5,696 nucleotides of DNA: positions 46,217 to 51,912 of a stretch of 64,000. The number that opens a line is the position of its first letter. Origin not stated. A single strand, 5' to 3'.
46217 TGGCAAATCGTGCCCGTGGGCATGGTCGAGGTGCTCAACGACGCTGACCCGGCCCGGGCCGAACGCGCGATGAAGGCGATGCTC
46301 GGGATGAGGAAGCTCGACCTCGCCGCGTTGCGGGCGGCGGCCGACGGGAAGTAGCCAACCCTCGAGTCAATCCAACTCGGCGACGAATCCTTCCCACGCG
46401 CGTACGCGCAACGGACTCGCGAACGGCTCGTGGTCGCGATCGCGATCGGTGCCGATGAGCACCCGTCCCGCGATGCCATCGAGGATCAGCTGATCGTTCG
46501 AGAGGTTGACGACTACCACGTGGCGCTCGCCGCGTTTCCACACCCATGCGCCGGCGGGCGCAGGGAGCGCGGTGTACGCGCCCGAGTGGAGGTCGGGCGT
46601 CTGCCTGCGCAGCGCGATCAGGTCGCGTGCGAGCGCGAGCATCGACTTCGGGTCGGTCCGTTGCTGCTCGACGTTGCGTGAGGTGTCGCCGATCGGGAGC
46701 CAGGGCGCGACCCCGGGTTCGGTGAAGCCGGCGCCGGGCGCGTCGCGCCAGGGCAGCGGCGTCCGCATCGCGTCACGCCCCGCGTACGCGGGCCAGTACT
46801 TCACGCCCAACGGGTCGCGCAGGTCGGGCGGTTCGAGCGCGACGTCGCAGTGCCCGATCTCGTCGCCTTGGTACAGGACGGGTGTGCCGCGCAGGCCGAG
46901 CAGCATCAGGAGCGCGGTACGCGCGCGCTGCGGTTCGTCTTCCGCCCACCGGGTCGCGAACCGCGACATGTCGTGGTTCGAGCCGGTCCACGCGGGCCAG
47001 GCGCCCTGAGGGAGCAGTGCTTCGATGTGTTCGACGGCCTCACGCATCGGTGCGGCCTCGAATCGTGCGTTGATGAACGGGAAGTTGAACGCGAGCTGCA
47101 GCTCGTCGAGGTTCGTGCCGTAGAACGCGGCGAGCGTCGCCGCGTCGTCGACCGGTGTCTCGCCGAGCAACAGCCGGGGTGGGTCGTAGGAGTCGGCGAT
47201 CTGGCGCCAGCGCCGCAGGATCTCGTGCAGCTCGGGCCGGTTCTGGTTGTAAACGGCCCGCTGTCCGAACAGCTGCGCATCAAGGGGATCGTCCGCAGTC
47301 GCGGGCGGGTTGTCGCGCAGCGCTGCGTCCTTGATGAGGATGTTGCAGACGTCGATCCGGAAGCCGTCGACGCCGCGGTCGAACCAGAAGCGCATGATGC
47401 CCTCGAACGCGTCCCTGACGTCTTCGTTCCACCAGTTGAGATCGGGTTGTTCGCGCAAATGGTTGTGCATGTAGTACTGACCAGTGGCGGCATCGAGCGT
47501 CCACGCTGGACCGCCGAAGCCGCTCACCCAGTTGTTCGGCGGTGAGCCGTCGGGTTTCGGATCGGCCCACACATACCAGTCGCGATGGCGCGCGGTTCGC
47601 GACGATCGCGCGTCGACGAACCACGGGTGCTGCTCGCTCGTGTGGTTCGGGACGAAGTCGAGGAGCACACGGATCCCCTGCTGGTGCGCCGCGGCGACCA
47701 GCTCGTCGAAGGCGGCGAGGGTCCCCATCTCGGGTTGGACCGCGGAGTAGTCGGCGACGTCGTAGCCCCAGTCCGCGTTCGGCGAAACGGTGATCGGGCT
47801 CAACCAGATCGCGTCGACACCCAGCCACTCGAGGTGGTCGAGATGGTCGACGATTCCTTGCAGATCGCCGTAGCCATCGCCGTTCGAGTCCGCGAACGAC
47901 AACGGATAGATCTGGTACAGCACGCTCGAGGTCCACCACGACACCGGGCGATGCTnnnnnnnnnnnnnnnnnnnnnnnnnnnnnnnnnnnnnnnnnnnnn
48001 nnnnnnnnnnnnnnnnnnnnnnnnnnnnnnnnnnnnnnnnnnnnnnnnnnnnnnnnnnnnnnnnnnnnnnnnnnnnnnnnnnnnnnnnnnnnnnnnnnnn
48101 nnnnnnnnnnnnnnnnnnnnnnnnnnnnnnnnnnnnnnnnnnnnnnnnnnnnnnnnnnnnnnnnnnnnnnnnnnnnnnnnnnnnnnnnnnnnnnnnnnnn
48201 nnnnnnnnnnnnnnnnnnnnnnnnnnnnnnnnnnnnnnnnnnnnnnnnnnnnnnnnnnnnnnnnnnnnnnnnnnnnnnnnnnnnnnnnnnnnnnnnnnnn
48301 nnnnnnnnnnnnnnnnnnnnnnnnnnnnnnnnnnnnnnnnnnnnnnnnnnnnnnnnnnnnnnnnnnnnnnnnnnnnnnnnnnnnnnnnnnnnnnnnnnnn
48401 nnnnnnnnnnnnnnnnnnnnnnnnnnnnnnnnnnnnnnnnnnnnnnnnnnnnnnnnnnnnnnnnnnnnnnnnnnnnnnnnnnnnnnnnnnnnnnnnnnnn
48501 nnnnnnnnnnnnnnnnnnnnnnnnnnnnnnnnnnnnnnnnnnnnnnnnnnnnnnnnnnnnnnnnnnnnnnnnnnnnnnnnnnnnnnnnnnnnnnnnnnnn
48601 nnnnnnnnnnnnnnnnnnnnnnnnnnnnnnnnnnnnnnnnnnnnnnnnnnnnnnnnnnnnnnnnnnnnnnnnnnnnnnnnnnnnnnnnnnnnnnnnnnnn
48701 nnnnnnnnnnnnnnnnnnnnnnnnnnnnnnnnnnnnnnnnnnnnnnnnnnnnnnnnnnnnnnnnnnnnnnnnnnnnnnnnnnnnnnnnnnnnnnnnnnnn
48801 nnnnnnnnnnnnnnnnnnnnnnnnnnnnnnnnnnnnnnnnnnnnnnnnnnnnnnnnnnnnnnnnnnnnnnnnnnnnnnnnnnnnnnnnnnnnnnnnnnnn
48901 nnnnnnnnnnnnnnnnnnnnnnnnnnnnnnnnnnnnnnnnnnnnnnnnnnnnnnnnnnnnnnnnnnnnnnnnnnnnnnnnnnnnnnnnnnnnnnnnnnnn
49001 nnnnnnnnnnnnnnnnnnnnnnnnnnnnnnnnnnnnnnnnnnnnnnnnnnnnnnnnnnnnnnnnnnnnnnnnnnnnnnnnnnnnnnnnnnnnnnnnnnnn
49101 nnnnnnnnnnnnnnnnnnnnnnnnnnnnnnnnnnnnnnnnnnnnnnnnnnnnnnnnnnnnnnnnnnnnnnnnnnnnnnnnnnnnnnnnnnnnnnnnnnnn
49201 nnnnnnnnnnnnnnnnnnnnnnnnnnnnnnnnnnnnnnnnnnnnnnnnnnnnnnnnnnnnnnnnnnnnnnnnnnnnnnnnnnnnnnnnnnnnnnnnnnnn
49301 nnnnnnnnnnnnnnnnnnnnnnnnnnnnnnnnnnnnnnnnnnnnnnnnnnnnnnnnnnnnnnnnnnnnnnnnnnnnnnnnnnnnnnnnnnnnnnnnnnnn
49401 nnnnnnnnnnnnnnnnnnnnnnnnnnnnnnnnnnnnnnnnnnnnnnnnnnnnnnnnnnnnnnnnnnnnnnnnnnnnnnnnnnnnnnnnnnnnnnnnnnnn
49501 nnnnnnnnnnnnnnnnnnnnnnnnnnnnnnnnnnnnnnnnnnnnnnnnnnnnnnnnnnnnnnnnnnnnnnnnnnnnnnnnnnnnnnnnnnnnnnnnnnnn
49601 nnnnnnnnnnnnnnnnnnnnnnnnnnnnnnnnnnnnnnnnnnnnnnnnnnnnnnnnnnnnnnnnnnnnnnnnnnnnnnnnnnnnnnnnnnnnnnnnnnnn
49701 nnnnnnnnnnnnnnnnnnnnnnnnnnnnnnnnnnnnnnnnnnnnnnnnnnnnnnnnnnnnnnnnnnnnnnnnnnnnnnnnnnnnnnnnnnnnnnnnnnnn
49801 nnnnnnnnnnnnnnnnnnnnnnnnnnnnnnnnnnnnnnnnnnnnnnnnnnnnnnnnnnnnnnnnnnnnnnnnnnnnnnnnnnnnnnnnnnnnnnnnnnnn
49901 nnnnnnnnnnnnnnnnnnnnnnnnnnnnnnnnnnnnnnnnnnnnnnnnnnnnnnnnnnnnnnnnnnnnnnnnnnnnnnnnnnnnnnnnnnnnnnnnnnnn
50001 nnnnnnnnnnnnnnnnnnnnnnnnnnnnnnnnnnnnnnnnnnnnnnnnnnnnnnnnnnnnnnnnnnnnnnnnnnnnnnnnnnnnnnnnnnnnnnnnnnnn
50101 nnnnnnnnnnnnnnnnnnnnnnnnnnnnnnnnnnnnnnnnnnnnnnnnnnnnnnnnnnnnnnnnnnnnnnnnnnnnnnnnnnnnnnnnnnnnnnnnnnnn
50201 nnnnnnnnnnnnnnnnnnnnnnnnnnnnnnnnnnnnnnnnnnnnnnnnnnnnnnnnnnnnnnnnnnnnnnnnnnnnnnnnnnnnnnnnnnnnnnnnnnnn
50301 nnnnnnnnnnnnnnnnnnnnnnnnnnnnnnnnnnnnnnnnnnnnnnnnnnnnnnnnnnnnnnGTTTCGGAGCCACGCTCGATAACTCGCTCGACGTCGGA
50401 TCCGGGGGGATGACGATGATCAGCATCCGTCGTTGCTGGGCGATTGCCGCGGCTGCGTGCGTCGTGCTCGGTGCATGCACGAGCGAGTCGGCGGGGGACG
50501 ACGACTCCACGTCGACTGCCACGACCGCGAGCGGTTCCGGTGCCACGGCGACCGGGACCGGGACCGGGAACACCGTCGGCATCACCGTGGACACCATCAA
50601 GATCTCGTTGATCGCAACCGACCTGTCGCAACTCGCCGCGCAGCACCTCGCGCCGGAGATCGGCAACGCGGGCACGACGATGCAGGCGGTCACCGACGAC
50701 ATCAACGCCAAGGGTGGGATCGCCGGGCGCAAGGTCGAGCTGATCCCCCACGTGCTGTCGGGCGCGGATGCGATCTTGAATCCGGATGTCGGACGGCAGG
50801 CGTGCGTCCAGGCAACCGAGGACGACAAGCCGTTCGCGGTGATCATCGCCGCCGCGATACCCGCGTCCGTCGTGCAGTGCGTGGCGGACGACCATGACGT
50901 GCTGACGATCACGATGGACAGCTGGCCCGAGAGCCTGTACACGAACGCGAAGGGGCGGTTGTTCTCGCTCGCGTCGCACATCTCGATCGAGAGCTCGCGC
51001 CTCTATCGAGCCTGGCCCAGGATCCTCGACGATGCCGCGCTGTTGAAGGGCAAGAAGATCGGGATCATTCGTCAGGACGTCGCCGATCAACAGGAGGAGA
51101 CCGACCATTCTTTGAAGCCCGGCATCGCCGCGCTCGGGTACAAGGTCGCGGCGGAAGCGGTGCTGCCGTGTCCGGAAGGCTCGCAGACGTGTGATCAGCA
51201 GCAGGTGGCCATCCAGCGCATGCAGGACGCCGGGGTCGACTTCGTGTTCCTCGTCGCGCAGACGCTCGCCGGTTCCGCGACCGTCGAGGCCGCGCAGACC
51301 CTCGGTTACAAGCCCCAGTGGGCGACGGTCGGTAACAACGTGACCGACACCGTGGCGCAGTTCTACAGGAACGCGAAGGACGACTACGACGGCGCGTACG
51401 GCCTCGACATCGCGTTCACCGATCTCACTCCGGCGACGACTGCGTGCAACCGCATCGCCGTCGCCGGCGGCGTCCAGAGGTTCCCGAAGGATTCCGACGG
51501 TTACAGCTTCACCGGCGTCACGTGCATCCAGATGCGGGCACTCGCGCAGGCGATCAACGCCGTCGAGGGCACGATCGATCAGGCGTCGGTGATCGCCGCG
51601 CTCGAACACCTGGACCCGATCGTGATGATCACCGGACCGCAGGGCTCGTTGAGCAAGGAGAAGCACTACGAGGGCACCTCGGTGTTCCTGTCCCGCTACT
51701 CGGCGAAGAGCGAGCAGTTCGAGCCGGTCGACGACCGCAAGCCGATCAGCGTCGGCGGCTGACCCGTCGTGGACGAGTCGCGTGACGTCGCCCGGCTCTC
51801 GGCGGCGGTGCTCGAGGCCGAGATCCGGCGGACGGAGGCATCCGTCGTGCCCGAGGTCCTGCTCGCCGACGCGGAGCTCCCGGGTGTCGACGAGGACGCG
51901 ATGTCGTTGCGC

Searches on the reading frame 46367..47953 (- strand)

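Call 17: search_protein_families(library=pfam, proteins=[window:46367-47953:-], max_evalue=0.001)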
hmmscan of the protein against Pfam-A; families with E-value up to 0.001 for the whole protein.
window:46367-47953:- (528 aa): 2 families
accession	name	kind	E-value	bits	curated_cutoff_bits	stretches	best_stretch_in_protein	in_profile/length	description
PF00128.31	Alpha-amylase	-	2.5e-121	406.5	22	1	14-457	1-445/446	Alpha amylase, catalytic domain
PF11941.14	DUF3459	-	8.1e-08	33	22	1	442-522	2-87/90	Domain of unknown function (DUF3459)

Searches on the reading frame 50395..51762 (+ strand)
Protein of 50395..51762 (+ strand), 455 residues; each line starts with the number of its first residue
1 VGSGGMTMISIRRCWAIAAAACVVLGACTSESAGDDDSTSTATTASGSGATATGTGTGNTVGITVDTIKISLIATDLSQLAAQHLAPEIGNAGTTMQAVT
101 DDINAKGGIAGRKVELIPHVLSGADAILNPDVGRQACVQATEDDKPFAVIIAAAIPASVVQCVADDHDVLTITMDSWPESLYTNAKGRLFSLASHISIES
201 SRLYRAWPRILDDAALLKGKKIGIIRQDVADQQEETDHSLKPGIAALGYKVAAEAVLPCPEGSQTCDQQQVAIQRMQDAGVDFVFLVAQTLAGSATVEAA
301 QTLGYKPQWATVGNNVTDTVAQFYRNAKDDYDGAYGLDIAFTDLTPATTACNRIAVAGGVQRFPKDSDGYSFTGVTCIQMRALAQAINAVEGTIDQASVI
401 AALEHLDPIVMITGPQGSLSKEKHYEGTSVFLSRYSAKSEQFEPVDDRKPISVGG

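Call 3: search_protein_families(library=pfam, proteins=[window:50395-51762:+], max_evalue=0.01)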
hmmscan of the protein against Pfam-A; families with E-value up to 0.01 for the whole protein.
window:50395-51762:+ (455 aa): 1 family
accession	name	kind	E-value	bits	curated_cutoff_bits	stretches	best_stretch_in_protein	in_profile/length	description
PF13458.12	Peripla_BP_6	-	2.9e-22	80.3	31.7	1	95-424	24-328/343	Periplasmic binding protein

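Call 4: search_protein_families(library=ncbifam, proteins=[window:50395-51762:+], max_evalue=0.01)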
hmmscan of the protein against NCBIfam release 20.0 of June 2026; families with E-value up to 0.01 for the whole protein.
window:50395-51762:+ (455 aa): 0 families

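Call 45: search_solved_structures(query=window:50395-51762:+, max_evalue=0.01)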
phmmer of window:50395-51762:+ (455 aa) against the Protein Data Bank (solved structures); distinct sequences matched with E-value up to 0.01: 0.
